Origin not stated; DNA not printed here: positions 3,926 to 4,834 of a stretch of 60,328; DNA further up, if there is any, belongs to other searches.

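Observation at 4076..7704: Orphan recD translationally coupled to a small PD-(D/E)xK nuclease and preceded by a lipoprotein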

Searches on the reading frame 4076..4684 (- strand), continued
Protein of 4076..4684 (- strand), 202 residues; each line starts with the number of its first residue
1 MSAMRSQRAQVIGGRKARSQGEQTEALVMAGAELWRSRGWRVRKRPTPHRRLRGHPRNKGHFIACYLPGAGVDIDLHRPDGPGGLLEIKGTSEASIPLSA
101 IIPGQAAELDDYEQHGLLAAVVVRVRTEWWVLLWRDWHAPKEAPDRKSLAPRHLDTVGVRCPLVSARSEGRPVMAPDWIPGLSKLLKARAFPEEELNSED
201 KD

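Call 61: find_related_loci(query=A3, collection=metagenome_contigs, flank=4000)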
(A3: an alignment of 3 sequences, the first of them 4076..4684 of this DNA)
Query A3 (202 aa) in metagenome_contigs; peptide patterns used: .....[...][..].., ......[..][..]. (x = any residue, [..] = any of these).
600 stretches matched a pattern (row limit reached: there are more); 2 encode a relative of the query (tblastn E <= 1e-3); 2 distinct loci.
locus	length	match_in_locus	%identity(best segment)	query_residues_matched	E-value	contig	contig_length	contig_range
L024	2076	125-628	41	10-179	8e-29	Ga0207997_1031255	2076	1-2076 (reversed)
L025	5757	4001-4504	41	10-179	2e-28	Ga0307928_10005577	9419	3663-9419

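Call 72: fold_search(model_id=the predicted structure, library=viral)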
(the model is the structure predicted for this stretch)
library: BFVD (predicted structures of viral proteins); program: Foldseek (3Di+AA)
matches with E <= 10: 365; with E <= 0.001: 28
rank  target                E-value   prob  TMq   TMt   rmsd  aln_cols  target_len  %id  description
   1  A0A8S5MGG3            4.5e-13  1.00  0.67  0.63   3.7       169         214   25  Holliday junction resolvase RecU [Siphoviridae sp. ctGFb30]
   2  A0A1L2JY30            3.1e-10  1.00  0.60  0.53   4.2       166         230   20  Holliday junction resolvase RecU [Aeribacillus phage AP45]
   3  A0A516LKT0            1.9e-08  1.00  0.64  0.67   4.4       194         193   16  (no name in the UniProt tables at hand)
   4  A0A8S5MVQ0            3.0e-07  1.00  0.49  0.60   7.4       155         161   17  Holliday junction resolvase RecU [Siphoviridae sp. ctsBB38]
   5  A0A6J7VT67            6.5e-07  1.00  0.53  0.65   3.7       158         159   18  Holliday junction resolvase [uncultured Caudovirales phage]
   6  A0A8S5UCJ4            2.0e-06  1.00  0.50  0.63   6.8       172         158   16  Holliday junction resolvase RecU [Siphoviridae sp. ctgN495]
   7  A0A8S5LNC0            3.5e-06  1.00  0.52  0.66   6.7       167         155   17  Holliday junction resolvase [Siphoviridae sp. ctsf32]
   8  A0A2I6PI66            1.4e-05  1.00  0.42  0.47   7.1       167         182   16  Uncharacterized protein [Pseudomonas phage PMBT14]
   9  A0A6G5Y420            1.5e-05  1.00  0.43  0.58   6.9       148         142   15  (no name in the UniProt tables at hand)
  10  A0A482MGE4            3.2e-05  1.00  0.39  0.55   9.2       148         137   18  Uncharacterized protein [Serratia phage Serbin]
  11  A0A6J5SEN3            3.8e-05  1.00  0.43  0.60   9.3       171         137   13  Uncharacterized protein [uncultured Caudovirales phage]
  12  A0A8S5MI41            4.1e-05  1.00  0.49  0.65   6.6       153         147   18  Penicillin-binding protein-related factor A [Siphoviridae sp. ct7es18]
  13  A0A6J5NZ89            4.1e-05  1.00  0.42  0.58   6.7       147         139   11  Uncharacterized protein [uncultured Caudovirales phage]
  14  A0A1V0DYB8            5.6e-05  1.00  0.43  0.57   4.6       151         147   13  Uncharacterized protein [Dinoroseobacter phage vB_DshS-R5C]
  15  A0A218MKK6            1.0e-04  1.00  0.37  0.55   7.8       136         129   18  Uncharacterized protein [uncultured virus]
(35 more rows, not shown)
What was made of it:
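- The best structural matches are phage RecU proteins (call 72).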

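Call 73: find_encoding_contigs(protein=P0135, flank=6000, max_places=2)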
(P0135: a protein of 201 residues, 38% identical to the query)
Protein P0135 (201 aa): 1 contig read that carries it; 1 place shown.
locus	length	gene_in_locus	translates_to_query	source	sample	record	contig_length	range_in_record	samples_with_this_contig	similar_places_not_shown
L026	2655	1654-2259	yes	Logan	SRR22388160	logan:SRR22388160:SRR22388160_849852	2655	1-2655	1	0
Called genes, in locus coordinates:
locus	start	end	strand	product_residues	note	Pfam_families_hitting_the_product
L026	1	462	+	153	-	?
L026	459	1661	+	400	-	-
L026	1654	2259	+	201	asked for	-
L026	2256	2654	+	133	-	?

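Call 74: find_encoding_contigs(protein=P0130, flank=6000, max_places=2)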
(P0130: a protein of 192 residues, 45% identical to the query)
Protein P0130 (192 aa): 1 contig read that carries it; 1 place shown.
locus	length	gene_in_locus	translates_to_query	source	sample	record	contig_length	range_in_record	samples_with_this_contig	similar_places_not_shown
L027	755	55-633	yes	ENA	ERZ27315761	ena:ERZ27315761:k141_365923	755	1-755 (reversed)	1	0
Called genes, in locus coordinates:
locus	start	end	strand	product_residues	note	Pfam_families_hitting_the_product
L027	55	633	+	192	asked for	-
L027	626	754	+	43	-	?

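Call 75: search_protein_families(library=phrogs, proteins=[L026:459-1661:+, L026:1-462:+, L026:2256-2654:+, L021:553-1188:+, L019:4553-5284:+, L019:5972-6619:+, L016:4031-5518:+, L016:10471-11358:+, L013:1774-2019:+, L013:2016-2324:+], max_evalue=0.001)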
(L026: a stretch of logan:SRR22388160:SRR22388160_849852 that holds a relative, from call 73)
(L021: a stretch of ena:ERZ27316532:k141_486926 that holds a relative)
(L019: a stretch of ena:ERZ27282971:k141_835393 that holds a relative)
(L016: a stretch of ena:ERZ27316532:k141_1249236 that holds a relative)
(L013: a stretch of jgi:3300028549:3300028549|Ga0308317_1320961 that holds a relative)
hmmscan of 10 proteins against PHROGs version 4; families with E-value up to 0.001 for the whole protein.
L026:459-1661:+ (400 aa): 2 families
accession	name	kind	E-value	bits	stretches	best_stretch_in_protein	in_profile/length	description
phrog_561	-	DNA, RNA and nucleotide metabolism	1.2e-19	72.1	1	80-270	327-520/633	RecT-like ssDNA annealing protein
phrog_4171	-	DNA, RNA and nucleotide metabolism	6.1e-15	56.7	1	34-237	20-222/392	RecT-like ssDNA annealing protein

L026:1-462:+ (153 aa): 2 families
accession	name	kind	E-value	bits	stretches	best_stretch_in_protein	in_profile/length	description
phrog_434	-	DNA, RNA and nucleotide metabolism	2.2e-22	80.8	1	2-148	211-360/372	RecE-like recombination exonuclease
phrog_1956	-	unknown function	5.4e-07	30.7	1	77-149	18-90/93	-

L026:2256-2654:+ (133 aa): 0 families

L021:553-1188:+ (211 aa): 0 families

L019:4553-5284:+ (243 aa): 0 families

L019:5972-6619:+ (215 aa): 0 families

L016:4031-5518:+ (495 aa): 21 families
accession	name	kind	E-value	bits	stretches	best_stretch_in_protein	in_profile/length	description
phrog_18726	-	unknown function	2.7e-34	119.8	1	5-261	6-292/572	-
phrog_4715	-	DNA, RNA and nucleotide metabolism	3.3e-31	109.4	1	2-178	147-343/630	ParB-like partition protein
phrog_6218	-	DNA, RNA and nucleotide metabolism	6.8e-31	108.9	1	4-144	7-146/506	ParB-like partition protein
phrog_3264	-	DNA, RNA and nucleotide metabolism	4.5e-30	106.4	1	5-142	52-187/337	ParB-like partition protein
phrog_1033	-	DNA, RNA and nucleotide metabolism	1.7e-14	55.3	1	4-167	35-203/334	ParB-like partition protein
phrog_7783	-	unknown function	1e-12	48.6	1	1-185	1-191/634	-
phrog_620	-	DNA, RNA and nucleotide metabolism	3.8e-11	44.5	1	4-94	11-95/217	ParB-like partition protein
phrog_8071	-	DNA, RNA and nucleotide metabolism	1.3e-09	38.8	1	4-113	9-110/389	ParB-like partition protein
phrog_723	-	DNA, RNA and nucleotide metabolism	6.3e-09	36.9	1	3-99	14-107/223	ParB-like partition protein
phrog_498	-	other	6.5e-09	35.9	1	4-96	37-125/633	DNA methyltransferase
phrog_12047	-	DNA, RNA and nucleotide metabolism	2.7e-08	34.7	1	18-105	15-95/301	ParB-like partition nuclease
phrog_3951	-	unknown function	4.8e-07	30.6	1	19-100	32-115/301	-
phrog_5475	-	unknown function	1.4e-06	28.3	1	2-77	3-70/458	-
phrog_26387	-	DNA, RNA and nucleotide metabolism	5.1e-06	27.1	1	2-78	10-84/252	ParB-like partition nuclease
phrog_15982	-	unknown function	6.2e-06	26.5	1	18-67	41-90/453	-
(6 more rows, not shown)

L016:10471-11358:+ (295 aa): 1 family
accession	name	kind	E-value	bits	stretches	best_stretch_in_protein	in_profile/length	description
phrog_192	-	DNA, RNA and nucleotide metabolism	1.4e-14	55.3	1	11-206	108-270/397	DNA polymerase exonuclease subunit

L013:1774-2019:+ (81 aa): 0 families

L013:2016-2324:+ (102 aa): 0 families
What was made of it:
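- P0135 lies directly after RecE-like and RecT-like genes (calls 73, 75).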
